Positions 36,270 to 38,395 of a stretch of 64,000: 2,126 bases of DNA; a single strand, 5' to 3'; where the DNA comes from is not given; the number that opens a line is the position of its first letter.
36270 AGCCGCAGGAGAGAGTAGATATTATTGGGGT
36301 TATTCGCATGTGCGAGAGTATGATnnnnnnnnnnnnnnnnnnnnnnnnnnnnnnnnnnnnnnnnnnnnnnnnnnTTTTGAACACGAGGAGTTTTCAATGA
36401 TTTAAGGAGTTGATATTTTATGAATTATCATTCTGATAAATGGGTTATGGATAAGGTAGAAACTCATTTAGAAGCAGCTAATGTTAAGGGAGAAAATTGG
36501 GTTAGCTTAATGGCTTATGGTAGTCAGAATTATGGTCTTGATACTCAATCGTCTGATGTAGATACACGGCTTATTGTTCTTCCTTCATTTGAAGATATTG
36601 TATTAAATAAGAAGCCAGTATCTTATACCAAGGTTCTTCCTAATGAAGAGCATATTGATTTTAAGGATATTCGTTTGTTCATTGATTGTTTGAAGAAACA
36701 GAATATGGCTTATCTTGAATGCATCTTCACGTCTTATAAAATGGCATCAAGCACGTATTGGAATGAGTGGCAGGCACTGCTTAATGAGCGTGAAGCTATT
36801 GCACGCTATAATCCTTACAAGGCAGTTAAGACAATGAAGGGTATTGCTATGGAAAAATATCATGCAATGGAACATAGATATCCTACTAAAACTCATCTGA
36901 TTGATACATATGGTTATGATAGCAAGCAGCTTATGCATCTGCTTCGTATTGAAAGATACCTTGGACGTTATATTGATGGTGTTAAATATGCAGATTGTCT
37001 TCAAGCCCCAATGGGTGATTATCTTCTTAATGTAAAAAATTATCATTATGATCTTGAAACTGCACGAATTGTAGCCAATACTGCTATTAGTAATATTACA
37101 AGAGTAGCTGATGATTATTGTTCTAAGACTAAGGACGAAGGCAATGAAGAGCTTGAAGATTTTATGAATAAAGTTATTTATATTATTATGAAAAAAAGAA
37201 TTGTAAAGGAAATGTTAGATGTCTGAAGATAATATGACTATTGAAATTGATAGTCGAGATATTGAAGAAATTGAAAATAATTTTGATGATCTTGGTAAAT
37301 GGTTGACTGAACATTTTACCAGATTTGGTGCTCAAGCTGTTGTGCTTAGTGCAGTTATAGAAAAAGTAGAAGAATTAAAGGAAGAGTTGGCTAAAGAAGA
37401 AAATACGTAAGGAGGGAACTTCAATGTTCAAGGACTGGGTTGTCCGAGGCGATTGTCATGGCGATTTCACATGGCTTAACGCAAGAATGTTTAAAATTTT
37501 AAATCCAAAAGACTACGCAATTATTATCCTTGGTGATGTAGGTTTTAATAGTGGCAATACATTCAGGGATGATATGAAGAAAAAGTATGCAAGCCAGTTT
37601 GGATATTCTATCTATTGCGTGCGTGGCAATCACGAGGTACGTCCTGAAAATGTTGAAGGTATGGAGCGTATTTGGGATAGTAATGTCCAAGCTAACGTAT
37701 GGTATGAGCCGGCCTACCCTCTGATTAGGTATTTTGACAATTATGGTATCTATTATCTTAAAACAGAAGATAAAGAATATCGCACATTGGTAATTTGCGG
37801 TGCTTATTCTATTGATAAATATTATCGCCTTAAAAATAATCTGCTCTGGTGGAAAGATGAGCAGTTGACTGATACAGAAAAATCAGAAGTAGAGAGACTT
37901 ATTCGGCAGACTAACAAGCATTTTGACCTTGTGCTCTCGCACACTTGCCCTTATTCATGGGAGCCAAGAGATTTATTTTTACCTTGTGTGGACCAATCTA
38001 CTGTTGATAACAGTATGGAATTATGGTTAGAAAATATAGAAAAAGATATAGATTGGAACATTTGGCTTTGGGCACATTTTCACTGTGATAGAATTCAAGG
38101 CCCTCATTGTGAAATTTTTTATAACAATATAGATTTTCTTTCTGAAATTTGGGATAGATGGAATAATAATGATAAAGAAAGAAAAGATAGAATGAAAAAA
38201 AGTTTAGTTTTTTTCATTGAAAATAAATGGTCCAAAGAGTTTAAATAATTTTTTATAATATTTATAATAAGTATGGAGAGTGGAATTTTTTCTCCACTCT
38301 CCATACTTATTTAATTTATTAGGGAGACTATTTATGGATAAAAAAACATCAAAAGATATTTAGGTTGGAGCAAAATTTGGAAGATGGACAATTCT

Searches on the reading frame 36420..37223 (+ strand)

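Call 29: search_protein_families(library=phrogs, proteins=[window:36420-37223:+], max_evalue=0.001)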
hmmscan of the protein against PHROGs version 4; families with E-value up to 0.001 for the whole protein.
window:36420-37223:+ (268 aa): 2 families
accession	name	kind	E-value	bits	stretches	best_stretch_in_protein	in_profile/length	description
phrog_388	-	DNA, RNA and nucleotide metabolism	1.7e-19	71.1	1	14-240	24-208/351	nucleotidyltransferase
phrog_33308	-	unknown function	5.3e-06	27.1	1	28-96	26-95/241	-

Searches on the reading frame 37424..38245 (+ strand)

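Call 29: search_protein_families(library=phrogs, proteins=[window:37424-38245:+], max_evalue=0.001)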
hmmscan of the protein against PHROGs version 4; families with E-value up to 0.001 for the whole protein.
window:37424-38245:+ (274 aa): 1 family
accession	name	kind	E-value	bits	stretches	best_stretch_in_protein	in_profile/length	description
phrog_1649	-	other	2e-18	67.1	1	7-222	40-254/308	metallo-phosphoesterase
